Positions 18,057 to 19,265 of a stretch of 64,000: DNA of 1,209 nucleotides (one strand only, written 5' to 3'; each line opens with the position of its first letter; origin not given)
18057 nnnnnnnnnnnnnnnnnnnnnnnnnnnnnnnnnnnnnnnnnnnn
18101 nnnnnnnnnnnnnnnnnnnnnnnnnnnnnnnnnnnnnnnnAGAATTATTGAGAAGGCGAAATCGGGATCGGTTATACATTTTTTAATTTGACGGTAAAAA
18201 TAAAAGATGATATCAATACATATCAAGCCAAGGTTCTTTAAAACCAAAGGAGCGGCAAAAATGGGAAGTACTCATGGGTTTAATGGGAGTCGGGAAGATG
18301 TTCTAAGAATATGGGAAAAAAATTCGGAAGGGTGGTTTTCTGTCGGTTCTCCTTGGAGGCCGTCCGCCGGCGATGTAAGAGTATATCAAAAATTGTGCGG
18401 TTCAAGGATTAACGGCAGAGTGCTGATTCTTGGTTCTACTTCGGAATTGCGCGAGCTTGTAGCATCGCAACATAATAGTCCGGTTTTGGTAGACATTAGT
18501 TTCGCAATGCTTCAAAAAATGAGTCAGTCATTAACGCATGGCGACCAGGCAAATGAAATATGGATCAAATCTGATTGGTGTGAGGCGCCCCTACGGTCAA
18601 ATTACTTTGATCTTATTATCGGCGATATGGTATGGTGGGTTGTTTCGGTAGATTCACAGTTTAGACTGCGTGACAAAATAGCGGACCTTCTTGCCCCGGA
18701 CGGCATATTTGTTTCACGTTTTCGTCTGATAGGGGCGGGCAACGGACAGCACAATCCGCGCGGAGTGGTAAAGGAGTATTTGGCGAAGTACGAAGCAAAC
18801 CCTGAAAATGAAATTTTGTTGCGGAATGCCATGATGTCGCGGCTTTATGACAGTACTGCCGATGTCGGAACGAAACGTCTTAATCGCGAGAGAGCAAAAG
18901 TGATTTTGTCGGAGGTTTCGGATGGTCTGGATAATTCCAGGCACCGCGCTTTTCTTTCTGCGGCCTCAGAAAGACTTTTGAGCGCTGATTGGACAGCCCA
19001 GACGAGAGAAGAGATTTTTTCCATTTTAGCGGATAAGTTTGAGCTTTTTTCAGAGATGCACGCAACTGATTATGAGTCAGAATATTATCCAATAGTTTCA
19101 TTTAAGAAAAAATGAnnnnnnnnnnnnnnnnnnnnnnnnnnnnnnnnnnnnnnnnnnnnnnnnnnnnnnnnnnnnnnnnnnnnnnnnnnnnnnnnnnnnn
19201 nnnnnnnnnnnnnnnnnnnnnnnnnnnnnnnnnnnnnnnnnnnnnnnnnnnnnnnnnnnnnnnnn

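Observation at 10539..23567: Accessory tailoring locus: TPP E1 alpha/beta, twin PaaK/CapK-like adenylating enzymes, three MTase-fold proteins, DegT, SDR, epimerase, two GT2s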

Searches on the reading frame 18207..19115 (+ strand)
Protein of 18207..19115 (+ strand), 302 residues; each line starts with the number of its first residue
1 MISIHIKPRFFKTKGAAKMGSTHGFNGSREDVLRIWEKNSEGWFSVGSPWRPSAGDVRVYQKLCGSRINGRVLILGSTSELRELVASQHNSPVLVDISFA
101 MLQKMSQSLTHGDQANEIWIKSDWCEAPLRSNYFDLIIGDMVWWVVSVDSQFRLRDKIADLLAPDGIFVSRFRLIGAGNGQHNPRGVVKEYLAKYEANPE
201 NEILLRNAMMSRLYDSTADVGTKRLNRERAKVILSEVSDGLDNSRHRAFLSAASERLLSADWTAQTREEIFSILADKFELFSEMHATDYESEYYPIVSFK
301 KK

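Call 4: search_protein_families(library=pfam, proteins=[window:18207-19115:+])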
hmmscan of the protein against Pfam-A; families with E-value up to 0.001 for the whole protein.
window:18207-19115:+ (302 aa): 2 families
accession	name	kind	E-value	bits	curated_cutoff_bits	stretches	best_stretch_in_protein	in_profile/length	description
PF08241.18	Methyltransf_11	-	1.6e-05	25.9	21.2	1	82-169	11-94/95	Methyltransferase domain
PF13649.12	Methyltransf_25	-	5.3e-05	24.3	27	1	83-166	14-97/97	Methyltransferase domain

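Call 6: search_protein_families(library=ncbifam, proteins=[window:18207-19115:+], max_evalue=0.01)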
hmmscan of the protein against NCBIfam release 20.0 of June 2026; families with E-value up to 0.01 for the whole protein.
window:18207-19115:+ (302 aa): 1 family
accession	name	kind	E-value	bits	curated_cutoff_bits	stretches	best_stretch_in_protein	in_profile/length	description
TIGR02072.1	BioC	equivalog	0.0071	16.2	184.95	0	80-169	47-131/244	malonyl-ACP O-methyltransferase BioC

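Call 28: find_related_loci(query=A1, collection=genome_contigs, flank=10000)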
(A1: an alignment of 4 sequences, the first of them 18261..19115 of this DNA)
Query A1 (284 aa) in genome_contigs; peptide patterns used: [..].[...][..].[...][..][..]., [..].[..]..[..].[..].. (x = any residue, [..] = any of these).
44 stretches matched a pattern; 25 encode a relative of the query (tblastn E <= 1e-3); 25 distinct loci.
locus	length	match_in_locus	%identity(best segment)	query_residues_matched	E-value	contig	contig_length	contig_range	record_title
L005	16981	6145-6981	52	1-279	8e-95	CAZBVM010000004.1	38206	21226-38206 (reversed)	MAG TPA_asm: uncultured Candidatus Saccharibacteria bacterium isolate binchicken_co38_663 genome assembly, contig: NODE_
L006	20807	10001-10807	30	12-278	3e-32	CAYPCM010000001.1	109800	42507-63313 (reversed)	MAG TPA_asm: uncultured Candidatus Saccharibacteria bacterium isolate SRP269290_co2_445 genome assembly, contig: NODE_10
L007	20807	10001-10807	29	18-284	2e-29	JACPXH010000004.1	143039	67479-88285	MAG: Candidatus Parcubacteria bacterium isolate NC_groundwater_832_Pr1_B-0.1um_57_17 Montesol18_Bp1_scaffold_309714, who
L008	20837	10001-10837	28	11-284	2e-28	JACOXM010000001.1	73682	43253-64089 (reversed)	MAG: Candidatus Giovannonibacteria bacterium isolate NC_groundwater_153_Ag_S-0.1um_42_19 S4_GD2017_2_S1_scaffold_166, wh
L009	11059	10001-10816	29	18-283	2e-27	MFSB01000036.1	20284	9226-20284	MAG: Candidatus Moranbacteria bacterium RIFCSPLOWO2_12_FULL_48_12 rifcsplowo2_12_scaffold_5340, whole genome shotgun seq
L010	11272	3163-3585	38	18-153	3e-26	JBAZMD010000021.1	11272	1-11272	MAG: Patescibacteria group bacterium isolate SO_2017_LW4_32 scaffold_11105_c1_LW137-91_2017, whole genome shotgun sequen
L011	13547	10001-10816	27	18-283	2e-25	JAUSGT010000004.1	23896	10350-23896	MAG: Candidatus Moraniibacteriota bacterium isolate E14_metabat.bin.14 E14_k141_1072843, whole genome shotgun sequence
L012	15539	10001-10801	27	15-281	4e-24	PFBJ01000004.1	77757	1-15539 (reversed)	MAG: Candidatus Kaiserbacteria bacterium CG10_big_fil_rev_8_21_14_0_10_49_17 CG10_8_21_14_0.10_scaffold_477_c, whole gen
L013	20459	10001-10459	35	7-154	1e-22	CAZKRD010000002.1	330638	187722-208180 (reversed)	MAG TPA_asm: uncultured Candidatus Saccharibacteria bacterium isolate SRP179991_co3_31 genome assembly, contig: NODE_2_l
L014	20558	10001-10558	32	18-200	1e-21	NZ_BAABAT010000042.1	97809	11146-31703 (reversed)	Dactylosporangium darangshiense strain JCM 17441 sequence042, whole genome shotgun sequence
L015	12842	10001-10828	27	6-284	8e-21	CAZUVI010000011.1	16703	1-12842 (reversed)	MAG TPA_asm: uncultured Candidatus Saccharibacteria bacterium isolate SRP050083_co2_152 genome assembly, contig: NODE_24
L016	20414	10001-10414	35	18-153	1e-20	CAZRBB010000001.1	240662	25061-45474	MAG TPA_asm: uncultured Candidatus Saccharibacteria bacterium isolate SRP272421_co4_224 genome assembly, contig: NODE_13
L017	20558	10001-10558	31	18-200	2e-20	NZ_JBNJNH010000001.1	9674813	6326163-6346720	Dactylosporangium sp. CA-139066 MDNA_WGS_301_1, whole genome shotgun sequence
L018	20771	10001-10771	27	11-274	7e-20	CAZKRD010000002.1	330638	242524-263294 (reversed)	MAG TPA_asm: uncultured Candidatus Saccharibacteria bacterium isolate SRP179991_co3_31 genome assembly, contig: NODE_2_l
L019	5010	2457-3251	22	19-283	1e-17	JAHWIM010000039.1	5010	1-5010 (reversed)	MAG: Candidatus Woesearchaeota archaeon isolate YT1_562 k127_37137386, whole genome shotgun sequence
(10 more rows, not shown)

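Call 32: search_protein_families(library=pfam, proteins=[L005:217-729:+, L005:796-1689:+, L005:1701-4337:+, L005:4375-5052:-, L005:11297-12019:+, L005:12023-12862:+, L005:12873-14237:+, L005:15298-15735:-, L015:1980-3230:-, L015:8463-9986:-], max_evalue=0.001)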
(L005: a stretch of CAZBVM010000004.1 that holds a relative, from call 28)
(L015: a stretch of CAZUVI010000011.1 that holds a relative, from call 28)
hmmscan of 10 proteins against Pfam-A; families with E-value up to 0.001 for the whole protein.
L005:217-729:+ (170 aa): 0 families

L005:796-1689:+ (297 aa): 2 families
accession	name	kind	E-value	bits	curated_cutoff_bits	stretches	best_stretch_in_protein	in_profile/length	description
PF00583.31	Acetyltransf_1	-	6.5e-08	33.3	20.7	1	22-105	3-93/116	Acetyltransferase (GNAT) family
PF13508.13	Acetyltransf_7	-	2.6e-05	24.9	27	1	50-112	5-67/84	Acetyltransferase (GNAT) domain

L005:1701-4337:+ (878 aa): 0 families

L005:4375-5052:- (225 aa): 1 family
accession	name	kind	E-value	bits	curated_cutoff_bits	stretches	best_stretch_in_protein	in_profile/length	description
PF13365.12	Trypsin_2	-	0.00047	21.4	27.6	0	155-196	101-144/144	Trypsin-like peptidase domain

L005:11297-12019:+ (240 aa): 4 families
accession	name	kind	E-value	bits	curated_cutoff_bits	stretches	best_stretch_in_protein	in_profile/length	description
PF01128.25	IspD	-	1.9e-31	110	27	1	13-238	1-219/221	2-C-methyl-D-erythritol 4-phosphate cytidylyltransferase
PF12804.13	NTP_transf_3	-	1.8e-12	48.1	27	1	15-147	1-123/160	MobA-like NTP transferase domain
PF00483.29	NTP_transferase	-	0.00031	20.9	21.2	1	15-75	2-66/245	Nucleotidyl transferase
PF20102.4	DUF6492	-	0.00086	18.9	22.9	0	41-89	26-73/291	Family of unknown function (DUF6492)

L005:12023-12862:+ (279 aa): 2 families
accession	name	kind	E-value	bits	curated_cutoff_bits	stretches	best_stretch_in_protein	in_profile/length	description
PF13578.12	Methyltransf_24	-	1.4e-12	48.8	26.3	1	135-240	1-105/105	Methyltransferase domain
PF13489.12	Methyltransf_23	-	4.8e-05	23.6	27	1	121-255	13-137/164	Methyltransferase domain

L005:12873-14237:+ (454 aa): 1 family
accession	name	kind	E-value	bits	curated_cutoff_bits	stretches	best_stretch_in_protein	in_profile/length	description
PF04464.20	Glyphos_transf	-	6e-15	55.5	22.1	1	133-378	126-361/367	CDP-Glycerol:Poly(glycerophosphate) glycerophosphotransferase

L005:15298-15735:- (145 aa): 0 families

L015:1980-3230:- (416 aa): 1 family
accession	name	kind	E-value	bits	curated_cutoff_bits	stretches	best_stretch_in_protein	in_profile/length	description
PF00464.25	SHMT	-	1.7e-19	70.2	27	1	4-369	7-397/399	Serine hydroxymethyltransferase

L015:8463-9986:- (507 aa): 1 family
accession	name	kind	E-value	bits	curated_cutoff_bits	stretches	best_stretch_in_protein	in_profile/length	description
PF02624.21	YcaO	-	8.9e-44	150.6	25.7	1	159-475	2-324/325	YcaO cyclodehydratase, ATP-ad Mg2+-binding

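Call 42: find_homologous_proteins(query=window:18261-19115:+, max_evalue=0.00001)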
Query window:18261-19115:+ (284 aa): 35 proteins with E <= 0.00001 among 1559 candidates.
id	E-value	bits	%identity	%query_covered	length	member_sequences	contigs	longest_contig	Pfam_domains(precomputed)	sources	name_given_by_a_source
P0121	1.1e-187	640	100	100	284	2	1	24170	PF08241.19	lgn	-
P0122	3.6e-108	379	60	100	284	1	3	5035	PF13649.13,PF08241.19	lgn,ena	-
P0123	1.6e-92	328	53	100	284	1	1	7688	PF13649.13,PF08241.19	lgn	-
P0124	2.1e-88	314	51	100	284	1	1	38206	PF13649.13,PF08241.19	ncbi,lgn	-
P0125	5.8e-88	313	51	100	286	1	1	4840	PF08241.19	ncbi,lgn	-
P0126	9.7e-88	312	52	100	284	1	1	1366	PF13847.13,PF13649.13,PF08241.19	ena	-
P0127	4.1e-87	310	51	100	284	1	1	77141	PF13649.13,PF08241.19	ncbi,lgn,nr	ncbi:MAG: class I SAM-dependent methyltransferase [Candidatus Azambacteria bacterium]|nr:class I SAM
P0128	2.4e-86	308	48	100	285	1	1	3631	PF13649.13,PF08241.19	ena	-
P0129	4.4e-86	307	51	100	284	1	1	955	PF13847.13,PF13649.13,PF08241.19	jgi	-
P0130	4.6e-86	307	52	100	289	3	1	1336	PF13847.13,PF13649.13,PF08241.19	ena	-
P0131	3.0e-85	304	49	98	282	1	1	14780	PF13649.13,PF08241.19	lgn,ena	-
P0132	3.4e-85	304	51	100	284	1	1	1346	-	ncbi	-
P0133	4.8e-85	303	49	100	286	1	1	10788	-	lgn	-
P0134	1.1e-83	299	50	100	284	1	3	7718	PF13847.13,PF13649.13,PF08241.19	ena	-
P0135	6.2e-82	293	49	98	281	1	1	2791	PF13649.13,PF08241.19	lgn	-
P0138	2.7e-80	288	48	98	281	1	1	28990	PF13649.13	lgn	-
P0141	1.3e-74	269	44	100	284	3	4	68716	PF13649.13,PF08241.19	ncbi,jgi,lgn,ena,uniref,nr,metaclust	ncbi:MAG: hypothetical protein A3I44_00370 [Candidatus Sungbacteria bacterium RIFCSPLOWO2_02_FULL_51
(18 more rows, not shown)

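Call 43: find_encoding_contigs(protein=P0127, flank=10000, max_places=1)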
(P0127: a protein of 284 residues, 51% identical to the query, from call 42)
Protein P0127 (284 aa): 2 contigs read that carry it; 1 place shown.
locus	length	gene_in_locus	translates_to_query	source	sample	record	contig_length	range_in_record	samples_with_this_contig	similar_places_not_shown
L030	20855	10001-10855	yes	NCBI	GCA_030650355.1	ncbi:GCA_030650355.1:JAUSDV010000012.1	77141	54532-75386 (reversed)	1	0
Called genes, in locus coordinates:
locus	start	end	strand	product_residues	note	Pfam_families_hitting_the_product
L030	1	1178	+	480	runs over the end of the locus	PF01726:LexA_DNA_bind, PF00717:Peptidase_S24, PF08241:Methyltransf_11 (faint), PF01555:N6_N4_Mtase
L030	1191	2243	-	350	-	-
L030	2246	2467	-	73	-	PF13560:HTH_31, PF12844:HTH_19, PF01381:HTH_3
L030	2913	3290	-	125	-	-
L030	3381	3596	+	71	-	-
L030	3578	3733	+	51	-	-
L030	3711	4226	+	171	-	-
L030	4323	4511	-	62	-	-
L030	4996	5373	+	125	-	-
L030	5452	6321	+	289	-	PF00583:Acetyltransf_1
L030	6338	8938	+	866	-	PF27533:CapK_C (faint)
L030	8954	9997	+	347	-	-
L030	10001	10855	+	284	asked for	PF08241:Methyltransf_11 (weak), PF13649:Methyltransf_25 (weak)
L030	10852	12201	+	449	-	-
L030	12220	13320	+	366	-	PF00155:Aminotran_1_2, PF01041:DegT_DnrJ_EryC1, PF01053:Cys_Met_Meta_PP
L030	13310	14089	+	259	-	PF00106:adh_short, PF08659:KR, PF23441:SDR (weak), PF13561:adh_short_C2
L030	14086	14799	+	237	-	PF01128:IspD, PF12804:NTP_transf_3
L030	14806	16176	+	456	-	PF04464:Glyphos_transf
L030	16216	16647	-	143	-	-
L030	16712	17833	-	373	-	PF00535:Glycos_transf_2, PF10111:Glyco_tranf_2_2, PF13641:Glyco_tranf_2_3, PF13632:Glyco_trans_2_3 (weak)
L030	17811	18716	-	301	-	PF01370:Epimerase, PF05368:NmrA, PF13460:NAD_binding_10 (weak)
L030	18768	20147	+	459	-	PF02624:YcaO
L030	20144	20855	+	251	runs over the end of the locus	PF00881:Nitroreductase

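Call 44: find_encoding_contigs(protein=P0141, flank=10000, max_places=1)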
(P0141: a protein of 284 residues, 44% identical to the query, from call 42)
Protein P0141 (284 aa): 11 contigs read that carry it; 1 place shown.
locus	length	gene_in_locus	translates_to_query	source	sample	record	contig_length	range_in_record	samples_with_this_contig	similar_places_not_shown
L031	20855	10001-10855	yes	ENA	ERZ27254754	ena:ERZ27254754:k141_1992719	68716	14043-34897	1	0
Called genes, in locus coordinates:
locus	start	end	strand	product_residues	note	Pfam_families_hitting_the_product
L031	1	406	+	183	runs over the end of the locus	-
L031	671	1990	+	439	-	PF13200:DUF4015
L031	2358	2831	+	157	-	-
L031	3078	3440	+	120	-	-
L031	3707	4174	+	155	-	-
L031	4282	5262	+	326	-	PF00676:E1_dh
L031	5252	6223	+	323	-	PF02779:Transket_pyr, PF02780:Transketolase_C, PF17147:PFOR_II (faint)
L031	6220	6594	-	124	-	-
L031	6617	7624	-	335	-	PF08241:Methyltransf_11 (weak), PF13649:Methyltransf_25 (weak)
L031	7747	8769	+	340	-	PF13649:Methyltransf_25 (weak), PF13847:Methyltransf_31 (weak)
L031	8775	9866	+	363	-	PF01041:DegT_DnrJ_EryC1, PF00155:Aminotran_1_2, PF00266:Aminotran_5 (faint), PF01053:Cys_Met_Meta_PP (weak)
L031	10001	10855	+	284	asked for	PF08241:Methyltransf_11, PF13649:Methyltransf_25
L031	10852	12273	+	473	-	-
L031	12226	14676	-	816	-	PF04464:Glyphos_transf, PF00535:Glycos_transf_2, PF10111:Glyco_tranf_2_2, PF13641:Glyco_tranf_2_3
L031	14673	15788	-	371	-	PF13506:Glyco_transf_21 (weak), PF00535:Glycos_transf_2, PF10111:Glyco_tranf_2_2, PF13641:Glyco_tranf_2_3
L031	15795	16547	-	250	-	PF00483:NTP_transferase, PF12804:NTP_transf_3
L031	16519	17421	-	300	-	PF01370:Epimerase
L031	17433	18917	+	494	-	PF02624:YcaO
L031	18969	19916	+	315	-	-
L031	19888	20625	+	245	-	PF00881:Nitroreductase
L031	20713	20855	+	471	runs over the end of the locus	-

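Call 45: find_encoding_contigs(protein=P0138, flank=10000, max_places=1)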
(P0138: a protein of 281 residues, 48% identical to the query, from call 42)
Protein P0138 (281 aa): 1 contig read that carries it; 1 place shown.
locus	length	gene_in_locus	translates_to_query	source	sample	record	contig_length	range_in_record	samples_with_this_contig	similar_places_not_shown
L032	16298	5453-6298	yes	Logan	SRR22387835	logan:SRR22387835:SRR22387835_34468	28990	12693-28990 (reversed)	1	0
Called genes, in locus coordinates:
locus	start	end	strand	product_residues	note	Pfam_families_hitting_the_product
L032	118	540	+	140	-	-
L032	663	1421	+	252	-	PF00106:adh_short, PF08659:KR, PF13561:adh_short_C2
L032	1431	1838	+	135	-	PF14534:DUF4440 (weak)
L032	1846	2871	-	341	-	PF00682:HMGL-like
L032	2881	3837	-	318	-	PF02779:Transket_pyr, PF02780:Transketolase_C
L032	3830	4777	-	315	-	PF00676:E1_dh, PF02775:TPP_enzyme_C (weak)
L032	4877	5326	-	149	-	-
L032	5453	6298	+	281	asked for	PF13649:Methyltransf_25 (weak)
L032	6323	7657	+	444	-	-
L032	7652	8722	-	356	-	PF00501:AMP-binding (weak)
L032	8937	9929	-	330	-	PF01408:GFO_IDH_MocA, PF22725:GFO_IDH_MocA_C3, PF02894:GFO_IDH_MocA_C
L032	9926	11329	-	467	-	-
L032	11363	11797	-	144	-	PF01243:PNPOx_N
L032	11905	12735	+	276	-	PF13489:Methyltransf_23 (weak), PF08241:Methyltransf_11, PF08242:Methyltransf_12, PF13649:Methyltransf_25, PF13847:Methyltransf_31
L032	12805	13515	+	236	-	PF00483:NTP_transferase (weak), PF12804:NTP_transf_3 (weak)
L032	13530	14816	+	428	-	PF04464:Glyphos_transf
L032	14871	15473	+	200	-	PF13640:2OG-FeII_Oxy_3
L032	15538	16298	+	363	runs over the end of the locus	PF00155:Aminotran_1_2, PF00266:Aminotran_5 (weak), PF01041:DegT_DnrJ_EryC1, PF01053:Cys_Met_Meta_PP, PF01212:Beta_elim_lyase (weak)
